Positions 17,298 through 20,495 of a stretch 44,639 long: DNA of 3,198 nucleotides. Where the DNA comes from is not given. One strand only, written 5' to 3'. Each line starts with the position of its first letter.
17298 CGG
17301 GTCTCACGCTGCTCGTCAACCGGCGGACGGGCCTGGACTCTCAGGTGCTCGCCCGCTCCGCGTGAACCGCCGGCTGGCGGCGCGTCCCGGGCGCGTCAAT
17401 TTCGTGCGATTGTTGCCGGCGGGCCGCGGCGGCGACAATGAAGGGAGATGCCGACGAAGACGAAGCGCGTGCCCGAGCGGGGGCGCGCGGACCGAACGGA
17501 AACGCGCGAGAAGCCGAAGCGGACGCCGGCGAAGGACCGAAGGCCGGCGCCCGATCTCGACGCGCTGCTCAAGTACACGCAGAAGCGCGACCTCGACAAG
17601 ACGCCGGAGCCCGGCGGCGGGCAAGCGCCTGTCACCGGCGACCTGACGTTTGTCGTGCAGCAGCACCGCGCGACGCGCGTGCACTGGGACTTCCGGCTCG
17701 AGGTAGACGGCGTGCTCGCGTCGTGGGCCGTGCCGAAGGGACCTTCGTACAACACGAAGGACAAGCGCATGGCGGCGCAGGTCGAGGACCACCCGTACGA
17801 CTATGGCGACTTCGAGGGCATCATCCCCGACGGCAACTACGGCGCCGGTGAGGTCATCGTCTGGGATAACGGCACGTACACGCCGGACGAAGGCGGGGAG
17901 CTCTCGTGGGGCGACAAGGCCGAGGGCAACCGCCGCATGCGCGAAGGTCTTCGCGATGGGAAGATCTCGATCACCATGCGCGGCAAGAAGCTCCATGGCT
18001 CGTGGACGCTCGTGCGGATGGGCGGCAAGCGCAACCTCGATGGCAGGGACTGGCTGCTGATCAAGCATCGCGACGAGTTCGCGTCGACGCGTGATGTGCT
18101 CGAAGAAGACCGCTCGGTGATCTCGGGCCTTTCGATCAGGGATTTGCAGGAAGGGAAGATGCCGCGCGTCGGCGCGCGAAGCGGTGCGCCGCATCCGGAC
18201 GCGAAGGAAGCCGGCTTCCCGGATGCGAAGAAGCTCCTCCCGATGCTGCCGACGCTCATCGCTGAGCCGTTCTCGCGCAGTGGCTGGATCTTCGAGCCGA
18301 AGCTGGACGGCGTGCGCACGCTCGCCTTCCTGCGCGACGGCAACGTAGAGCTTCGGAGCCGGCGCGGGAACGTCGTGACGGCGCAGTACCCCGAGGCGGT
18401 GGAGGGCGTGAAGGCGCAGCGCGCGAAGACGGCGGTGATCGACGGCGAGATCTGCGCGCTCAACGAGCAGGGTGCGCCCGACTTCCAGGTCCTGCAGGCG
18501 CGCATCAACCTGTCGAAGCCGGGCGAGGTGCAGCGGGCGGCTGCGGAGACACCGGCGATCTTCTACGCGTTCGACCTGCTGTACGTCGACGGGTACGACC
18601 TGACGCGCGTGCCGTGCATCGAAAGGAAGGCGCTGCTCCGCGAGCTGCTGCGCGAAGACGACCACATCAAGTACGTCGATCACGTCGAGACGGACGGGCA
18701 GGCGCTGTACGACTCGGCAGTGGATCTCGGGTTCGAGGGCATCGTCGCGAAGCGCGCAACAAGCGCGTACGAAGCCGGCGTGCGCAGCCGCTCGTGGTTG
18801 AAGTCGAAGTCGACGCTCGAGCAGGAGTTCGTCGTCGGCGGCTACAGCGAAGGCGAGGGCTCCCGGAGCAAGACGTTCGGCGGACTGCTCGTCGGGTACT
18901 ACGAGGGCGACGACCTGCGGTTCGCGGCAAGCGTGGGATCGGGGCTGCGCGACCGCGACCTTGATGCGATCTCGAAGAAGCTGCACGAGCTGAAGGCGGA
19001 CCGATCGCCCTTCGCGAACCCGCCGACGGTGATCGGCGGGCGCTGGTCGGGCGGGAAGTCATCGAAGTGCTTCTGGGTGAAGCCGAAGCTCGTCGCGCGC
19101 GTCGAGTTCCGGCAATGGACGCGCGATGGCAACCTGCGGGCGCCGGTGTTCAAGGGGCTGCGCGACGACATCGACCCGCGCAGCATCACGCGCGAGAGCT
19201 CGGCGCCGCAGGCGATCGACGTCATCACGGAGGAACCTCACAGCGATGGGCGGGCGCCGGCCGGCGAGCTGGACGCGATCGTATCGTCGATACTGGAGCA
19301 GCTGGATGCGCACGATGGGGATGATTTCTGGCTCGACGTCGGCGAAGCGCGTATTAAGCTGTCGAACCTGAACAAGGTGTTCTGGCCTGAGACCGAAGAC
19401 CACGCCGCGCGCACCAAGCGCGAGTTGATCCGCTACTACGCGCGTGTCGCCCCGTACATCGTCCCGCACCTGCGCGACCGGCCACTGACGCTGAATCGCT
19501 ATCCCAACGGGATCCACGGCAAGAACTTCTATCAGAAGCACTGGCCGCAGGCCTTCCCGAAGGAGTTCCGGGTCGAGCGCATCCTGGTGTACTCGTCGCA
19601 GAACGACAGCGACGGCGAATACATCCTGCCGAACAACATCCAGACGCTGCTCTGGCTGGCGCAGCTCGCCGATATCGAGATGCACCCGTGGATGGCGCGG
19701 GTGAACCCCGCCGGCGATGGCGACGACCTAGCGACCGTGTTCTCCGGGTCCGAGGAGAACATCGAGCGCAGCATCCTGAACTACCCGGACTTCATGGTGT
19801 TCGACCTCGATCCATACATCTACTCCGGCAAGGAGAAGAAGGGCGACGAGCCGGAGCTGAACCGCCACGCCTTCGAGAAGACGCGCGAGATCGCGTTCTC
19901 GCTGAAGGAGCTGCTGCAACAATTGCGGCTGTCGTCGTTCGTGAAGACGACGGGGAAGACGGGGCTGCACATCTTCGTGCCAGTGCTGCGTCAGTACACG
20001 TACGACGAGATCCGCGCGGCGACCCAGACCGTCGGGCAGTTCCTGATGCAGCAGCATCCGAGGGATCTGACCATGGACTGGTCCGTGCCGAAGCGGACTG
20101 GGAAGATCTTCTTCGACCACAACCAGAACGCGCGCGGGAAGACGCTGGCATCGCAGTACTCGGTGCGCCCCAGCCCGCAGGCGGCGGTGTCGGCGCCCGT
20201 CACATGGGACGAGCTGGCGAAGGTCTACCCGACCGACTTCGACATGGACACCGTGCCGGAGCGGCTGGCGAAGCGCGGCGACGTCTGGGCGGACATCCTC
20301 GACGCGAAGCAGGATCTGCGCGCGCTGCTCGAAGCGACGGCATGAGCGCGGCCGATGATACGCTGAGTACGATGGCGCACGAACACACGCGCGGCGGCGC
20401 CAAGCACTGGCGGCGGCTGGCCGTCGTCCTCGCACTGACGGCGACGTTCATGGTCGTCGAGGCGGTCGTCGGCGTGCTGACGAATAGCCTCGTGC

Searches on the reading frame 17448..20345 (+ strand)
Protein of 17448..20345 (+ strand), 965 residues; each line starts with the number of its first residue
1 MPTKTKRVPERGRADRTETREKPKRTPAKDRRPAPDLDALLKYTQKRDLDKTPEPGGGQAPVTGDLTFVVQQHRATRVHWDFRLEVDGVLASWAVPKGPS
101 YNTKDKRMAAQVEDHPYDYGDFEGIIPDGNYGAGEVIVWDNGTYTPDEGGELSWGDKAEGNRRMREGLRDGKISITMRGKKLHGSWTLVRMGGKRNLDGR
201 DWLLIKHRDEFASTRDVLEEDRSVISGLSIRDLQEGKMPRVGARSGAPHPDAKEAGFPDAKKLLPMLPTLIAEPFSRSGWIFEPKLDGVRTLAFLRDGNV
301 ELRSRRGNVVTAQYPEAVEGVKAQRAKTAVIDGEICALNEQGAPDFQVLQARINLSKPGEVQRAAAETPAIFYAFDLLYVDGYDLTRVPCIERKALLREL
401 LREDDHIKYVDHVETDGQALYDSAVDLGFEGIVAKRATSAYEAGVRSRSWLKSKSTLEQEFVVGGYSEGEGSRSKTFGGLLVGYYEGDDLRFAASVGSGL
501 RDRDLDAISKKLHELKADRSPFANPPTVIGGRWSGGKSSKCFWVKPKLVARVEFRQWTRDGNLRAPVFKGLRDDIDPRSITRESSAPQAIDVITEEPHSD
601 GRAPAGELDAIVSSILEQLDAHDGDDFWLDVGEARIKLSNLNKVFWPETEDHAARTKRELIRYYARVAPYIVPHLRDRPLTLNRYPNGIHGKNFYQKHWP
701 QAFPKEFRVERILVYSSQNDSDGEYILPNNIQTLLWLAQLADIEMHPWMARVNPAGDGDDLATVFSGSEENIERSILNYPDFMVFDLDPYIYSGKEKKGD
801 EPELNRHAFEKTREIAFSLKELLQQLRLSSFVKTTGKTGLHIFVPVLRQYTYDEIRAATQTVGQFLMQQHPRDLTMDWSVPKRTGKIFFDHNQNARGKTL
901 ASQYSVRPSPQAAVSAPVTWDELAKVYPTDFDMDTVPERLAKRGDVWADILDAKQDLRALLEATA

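Call 62: search_protein_families(library=pfam, proteins=[window:17448-20345:+], max_evalue=0.00001)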
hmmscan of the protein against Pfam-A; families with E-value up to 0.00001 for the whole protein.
window:17448-20345:+ (965 aa): 4 families
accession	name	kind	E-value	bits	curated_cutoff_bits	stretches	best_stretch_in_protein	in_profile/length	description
PF21686.3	LigD_Prim-Pol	-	5.8e-80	269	27.4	1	656-947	1-254/254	LigD, primase-polymerase domain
PF13298.12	LigD_N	-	3.5e-42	143.4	31.1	1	71-190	1-107/107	DNA Ligase D 3'-phosphoesterase domain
PF01068.26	DNA_ligase_A_M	-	1e-37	130.2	26.2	1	275-454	17-204/204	ATP dependent DNA ligase domain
PF04679.21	DNA_ligase_A_C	-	1.6e-23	83.4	27.5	1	473-574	1-93/94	ATP dependent DNA ligase C terminal region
